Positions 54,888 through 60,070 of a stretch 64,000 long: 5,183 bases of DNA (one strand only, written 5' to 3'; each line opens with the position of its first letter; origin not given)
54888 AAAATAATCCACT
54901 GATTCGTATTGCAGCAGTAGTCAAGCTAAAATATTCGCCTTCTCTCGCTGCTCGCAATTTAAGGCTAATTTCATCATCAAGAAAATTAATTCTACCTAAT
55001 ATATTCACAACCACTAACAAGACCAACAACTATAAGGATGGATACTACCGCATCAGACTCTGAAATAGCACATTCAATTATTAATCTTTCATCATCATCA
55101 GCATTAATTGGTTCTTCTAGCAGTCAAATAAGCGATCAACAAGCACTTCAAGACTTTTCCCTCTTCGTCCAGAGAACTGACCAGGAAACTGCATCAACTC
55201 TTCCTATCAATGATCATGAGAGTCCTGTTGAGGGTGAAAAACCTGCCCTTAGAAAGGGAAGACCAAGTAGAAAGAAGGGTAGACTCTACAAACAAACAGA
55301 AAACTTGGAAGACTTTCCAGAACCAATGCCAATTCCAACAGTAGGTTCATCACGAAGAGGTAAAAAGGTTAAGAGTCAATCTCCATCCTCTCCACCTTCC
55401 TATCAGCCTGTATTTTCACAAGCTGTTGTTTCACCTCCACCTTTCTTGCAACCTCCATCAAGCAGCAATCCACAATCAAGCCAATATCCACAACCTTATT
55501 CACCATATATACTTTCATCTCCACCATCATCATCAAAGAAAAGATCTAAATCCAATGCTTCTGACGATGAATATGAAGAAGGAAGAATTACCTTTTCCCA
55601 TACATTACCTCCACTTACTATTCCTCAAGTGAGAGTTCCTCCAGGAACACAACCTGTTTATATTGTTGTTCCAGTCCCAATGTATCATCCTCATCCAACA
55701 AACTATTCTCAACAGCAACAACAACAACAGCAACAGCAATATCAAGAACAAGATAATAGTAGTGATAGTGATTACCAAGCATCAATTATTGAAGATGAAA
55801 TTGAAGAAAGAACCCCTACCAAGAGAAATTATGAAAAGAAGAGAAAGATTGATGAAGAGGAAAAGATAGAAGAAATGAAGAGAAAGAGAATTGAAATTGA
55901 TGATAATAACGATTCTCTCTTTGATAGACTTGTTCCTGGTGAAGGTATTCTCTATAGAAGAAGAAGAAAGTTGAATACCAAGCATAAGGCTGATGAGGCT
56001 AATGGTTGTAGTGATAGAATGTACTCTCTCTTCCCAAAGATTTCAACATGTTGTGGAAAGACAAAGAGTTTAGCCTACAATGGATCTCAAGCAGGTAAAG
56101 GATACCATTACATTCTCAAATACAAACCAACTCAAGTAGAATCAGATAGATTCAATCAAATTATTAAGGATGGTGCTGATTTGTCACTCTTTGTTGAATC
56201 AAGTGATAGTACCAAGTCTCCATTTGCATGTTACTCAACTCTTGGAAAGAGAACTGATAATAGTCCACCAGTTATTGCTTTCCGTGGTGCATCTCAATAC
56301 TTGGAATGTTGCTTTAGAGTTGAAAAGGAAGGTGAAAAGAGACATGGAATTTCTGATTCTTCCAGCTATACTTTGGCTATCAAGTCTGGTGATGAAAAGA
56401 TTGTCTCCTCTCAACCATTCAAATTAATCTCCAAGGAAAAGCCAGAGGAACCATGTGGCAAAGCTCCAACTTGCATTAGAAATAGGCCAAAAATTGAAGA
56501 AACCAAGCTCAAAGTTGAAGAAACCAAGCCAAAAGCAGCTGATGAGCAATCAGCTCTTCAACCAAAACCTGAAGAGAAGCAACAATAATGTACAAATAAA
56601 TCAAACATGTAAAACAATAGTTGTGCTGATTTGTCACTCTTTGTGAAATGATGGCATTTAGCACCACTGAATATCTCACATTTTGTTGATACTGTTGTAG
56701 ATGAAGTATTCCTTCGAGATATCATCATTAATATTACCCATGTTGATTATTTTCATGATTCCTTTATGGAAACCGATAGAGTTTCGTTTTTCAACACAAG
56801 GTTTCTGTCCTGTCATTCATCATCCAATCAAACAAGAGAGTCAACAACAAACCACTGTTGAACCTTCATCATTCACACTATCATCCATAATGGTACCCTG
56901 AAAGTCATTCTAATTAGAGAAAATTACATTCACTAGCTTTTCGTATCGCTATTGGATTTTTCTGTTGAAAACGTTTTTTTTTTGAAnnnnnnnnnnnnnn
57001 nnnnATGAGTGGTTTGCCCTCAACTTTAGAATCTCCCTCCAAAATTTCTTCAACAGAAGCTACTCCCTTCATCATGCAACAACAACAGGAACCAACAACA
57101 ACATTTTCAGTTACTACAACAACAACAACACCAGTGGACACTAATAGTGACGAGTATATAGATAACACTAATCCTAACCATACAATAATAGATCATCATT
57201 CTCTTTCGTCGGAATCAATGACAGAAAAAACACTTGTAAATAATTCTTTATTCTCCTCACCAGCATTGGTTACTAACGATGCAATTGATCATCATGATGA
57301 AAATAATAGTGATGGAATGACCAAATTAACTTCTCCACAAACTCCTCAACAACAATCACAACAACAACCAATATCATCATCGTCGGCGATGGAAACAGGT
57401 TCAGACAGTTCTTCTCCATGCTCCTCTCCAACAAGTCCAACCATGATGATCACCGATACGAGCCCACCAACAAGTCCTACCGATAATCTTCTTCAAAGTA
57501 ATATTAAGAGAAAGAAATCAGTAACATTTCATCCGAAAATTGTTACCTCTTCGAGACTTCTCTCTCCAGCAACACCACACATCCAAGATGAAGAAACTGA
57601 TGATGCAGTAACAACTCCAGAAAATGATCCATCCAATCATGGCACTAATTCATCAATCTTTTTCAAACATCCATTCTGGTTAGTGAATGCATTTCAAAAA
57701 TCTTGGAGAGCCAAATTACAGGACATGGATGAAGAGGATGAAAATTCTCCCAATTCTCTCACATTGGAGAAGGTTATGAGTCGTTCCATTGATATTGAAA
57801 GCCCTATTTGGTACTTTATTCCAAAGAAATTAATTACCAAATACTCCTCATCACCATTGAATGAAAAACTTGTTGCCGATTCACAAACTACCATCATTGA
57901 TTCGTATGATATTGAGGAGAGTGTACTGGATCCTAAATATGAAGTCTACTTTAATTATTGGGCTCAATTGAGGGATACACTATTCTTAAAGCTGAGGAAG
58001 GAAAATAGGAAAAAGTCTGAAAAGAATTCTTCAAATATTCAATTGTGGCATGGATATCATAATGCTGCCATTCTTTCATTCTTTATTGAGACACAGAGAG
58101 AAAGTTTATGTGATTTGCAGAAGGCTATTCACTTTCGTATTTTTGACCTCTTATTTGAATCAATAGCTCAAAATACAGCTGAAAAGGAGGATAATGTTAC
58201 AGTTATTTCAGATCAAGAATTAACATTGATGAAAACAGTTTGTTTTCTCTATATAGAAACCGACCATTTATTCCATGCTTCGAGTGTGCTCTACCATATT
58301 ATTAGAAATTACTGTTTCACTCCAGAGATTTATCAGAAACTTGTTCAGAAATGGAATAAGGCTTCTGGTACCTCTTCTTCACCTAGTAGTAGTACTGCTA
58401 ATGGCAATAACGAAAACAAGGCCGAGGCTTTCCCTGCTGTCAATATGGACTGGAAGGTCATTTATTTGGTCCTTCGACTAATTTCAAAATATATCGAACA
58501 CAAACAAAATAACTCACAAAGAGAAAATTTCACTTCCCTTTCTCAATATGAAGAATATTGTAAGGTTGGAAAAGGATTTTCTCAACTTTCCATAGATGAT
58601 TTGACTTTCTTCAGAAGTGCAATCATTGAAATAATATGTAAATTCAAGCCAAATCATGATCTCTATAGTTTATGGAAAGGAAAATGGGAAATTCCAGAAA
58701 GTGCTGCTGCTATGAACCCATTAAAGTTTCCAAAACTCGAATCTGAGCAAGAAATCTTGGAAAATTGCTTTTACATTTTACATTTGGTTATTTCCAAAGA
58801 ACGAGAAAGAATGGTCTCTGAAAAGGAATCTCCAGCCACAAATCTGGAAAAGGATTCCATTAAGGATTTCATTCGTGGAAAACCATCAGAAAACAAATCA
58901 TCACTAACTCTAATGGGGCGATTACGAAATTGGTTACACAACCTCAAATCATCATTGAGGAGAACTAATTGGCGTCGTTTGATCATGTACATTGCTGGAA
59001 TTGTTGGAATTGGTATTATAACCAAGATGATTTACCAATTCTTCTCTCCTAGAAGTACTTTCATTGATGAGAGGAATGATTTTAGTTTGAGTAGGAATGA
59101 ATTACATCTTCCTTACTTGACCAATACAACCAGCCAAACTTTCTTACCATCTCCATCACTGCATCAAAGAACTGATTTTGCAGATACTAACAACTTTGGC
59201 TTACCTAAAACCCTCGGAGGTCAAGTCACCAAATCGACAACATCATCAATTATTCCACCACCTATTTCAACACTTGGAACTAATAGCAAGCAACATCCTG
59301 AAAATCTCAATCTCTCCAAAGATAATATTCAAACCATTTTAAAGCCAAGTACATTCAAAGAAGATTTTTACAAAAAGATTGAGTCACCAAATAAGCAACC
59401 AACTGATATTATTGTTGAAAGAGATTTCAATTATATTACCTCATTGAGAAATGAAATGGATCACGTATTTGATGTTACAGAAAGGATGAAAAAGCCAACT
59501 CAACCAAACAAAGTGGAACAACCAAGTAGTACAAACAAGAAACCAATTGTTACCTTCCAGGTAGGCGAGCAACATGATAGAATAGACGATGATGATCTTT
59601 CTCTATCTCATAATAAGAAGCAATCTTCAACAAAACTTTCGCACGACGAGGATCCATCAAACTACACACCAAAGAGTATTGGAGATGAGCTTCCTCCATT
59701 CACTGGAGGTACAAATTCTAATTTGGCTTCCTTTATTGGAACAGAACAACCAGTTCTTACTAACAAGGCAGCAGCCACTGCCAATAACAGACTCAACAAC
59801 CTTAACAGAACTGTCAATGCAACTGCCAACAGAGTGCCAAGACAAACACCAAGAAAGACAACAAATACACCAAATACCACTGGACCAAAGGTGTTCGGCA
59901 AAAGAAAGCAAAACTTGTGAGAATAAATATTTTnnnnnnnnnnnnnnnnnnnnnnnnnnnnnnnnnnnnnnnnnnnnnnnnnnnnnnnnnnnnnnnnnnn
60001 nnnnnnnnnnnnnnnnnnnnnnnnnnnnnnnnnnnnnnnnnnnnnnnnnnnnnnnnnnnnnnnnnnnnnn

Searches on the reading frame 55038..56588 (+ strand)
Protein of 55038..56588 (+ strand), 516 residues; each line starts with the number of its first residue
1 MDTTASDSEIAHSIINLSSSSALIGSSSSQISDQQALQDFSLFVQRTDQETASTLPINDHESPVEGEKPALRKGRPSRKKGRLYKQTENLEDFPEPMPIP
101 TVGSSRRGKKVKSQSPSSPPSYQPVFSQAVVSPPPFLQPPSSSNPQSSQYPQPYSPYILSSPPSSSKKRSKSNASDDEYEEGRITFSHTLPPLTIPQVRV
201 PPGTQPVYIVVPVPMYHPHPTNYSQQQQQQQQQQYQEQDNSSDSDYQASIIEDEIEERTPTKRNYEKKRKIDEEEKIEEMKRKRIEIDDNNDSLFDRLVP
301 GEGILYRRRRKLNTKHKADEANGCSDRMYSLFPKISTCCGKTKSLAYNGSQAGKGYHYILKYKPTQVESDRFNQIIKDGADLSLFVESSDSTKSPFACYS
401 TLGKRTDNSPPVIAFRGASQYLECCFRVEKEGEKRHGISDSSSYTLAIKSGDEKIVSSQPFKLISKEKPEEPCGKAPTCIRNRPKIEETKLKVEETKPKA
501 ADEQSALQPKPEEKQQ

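Call 26: find_encoding_contigs(protein=window:55038-56588:+, flank=10000, max_places=4)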
Protein window:55038-56588:+ (516 aa): no gene with exactly this product is on record in the collection.

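Call 79: search_protein_families(library=pfam, proteins=[window:55038-56588:+], max_evalue=0.00001)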
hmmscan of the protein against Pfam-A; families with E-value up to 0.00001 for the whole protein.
window:55038-56588:+ (516 aa): 0 families

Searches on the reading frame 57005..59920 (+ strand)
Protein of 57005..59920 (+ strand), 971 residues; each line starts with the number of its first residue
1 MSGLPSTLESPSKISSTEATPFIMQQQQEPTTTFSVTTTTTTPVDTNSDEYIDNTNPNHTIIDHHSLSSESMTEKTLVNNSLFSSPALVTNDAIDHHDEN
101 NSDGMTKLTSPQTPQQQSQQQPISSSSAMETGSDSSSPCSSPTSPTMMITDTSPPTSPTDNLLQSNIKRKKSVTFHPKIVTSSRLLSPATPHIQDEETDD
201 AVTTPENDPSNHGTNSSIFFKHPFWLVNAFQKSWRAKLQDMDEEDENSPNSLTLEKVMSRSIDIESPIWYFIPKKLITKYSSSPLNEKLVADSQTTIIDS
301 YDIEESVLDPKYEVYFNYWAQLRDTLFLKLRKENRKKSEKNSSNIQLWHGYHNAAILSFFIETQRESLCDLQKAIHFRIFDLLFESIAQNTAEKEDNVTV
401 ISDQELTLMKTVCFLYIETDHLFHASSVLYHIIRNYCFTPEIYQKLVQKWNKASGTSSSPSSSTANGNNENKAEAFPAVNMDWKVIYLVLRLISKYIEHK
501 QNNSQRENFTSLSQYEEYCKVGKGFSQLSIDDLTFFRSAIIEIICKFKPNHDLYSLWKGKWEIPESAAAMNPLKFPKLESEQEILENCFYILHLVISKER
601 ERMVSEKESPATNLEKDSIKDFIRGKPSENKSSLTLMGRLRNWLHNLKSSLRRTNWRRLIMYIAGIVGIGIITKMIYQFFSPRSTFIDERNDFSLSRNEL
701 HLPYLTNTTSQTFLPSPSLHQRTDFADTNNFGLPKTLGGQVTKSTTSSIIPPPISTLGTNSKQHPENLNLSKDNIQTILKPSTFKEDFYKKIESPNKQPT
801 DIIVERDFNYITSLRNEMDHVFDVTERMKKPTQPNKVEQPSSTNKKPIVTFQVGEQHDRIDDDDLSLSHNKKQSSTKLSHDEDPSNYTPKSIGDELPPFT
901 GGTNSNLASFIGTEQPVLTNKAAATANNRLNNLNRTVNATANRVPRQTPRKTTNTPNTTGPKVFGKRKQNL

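Call 25: find_encoding_contigs(protein=window:57005-59920:+, flank=10000, max_places=4)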
Protein window:57005-59920:+ (971 aa): no gene with exactly this product is on record in the collection.

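Call 79: search_protein_families(library=pfam, proteins=[window:57005-59920:+], max_evalue=0.00001)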
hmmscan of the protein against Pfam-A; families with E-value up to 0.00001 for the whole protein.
window:57005-59920:+ (971 aa): 0 families
